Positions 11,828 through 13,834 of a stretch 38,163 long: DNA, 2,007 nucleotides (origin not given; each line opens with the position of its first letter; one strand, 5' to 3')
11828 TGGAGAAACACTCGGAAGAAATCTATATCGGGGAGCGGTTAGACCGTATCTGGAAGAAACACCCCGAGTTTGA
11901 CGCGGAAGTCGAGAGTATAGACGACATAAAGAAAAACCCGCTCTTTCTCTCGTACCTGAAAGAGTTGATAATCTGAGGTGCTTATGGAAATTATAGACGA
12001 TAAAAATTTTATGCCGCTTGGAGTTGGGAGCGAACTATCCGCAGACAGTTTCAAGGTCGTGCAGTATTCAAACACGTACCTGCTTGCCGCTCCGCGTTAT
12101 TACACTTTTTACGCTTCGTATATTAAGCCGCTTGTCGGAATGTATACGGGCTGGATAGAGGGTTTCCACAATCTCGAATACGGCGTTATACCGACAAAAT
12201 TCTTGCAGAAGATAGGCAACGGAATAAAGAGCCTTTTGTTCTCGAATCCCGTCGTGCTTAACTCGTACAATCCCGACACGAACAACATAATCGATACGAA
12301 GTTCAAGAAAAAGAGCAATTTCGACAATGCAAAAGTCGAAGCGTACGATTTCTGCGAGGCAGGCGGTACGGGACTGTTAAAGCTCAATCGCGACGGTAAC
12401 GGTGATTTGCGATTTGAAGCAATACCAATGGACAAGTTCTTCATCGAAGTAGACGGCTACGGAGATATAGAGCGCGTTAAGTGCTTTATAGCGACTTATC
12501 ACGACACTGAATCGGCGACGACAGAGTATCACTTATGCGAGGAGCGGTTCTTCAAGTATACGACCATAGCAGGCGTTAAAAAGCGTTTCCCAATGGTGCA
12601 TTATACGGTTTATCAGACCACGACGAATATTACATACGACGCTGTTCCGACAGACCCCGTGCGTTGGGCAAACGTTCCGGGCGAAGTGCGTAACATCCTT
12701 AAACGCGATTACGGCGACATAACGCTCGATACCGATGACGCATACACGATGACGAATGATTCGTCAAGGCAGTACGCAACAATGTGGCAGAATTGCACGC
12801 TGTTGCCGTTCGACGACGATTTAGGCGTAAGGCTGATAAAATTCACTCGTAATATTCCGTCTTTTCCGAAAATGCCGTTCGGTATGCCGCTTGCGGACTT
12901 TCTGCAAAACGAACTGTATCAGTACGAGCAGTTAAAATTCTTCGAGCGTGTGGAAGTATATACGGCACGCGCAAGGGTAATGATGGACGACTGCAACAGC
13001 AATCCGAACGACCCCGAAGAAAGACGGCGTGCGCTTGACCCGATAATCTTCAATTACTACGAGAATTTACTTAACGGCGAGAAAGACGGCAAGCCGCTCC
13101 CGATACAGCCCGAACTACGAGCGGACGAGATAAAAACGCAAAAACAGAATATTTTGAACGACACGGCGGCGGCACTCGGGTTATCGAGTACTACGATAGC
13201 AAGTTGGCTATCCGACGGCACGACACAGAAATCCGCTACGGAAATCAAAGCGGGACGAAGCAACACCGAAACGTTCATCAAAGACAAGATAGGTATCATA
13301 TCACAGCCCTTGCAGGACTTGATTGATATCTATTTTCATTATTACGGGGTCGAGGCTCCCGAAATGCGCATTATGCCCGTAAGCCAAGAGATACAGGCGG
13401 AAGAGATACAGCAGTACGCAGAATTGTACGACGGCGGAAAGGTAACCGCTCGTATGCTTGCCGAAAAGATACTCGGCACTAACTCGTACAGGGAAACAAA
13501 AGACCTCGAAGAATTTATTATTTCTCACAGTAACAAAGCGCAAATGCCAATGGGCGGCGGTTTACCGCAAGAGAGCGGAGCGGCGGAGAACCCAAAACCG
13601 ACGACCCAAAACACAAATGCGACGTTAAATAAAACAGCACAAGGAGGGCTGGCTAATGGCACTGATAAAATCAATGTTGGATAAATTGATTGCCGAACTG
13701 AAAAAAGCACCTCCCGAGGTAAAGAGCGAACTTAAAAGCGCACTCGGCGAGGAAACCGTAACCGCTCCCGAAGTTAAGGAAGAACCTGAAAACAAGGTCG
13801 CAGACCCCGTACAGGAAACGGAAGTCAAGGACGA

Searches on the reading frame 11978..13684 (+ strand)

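Call 58: search_protein_families(library=pfam, proteins=[window:11978-13684:+], max_evalue=0.001)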
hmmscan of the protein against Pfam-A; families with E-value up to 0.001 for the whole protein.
window:11978-13684:+ (568 aa): 1 family
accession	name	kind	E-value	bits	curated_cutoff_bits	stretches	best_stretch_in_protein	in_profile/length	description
PF12236.14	Head-tail_con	-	4.5e-05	22.5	27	1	111-181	110-181/489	Bacteriophage head to tail connecting protein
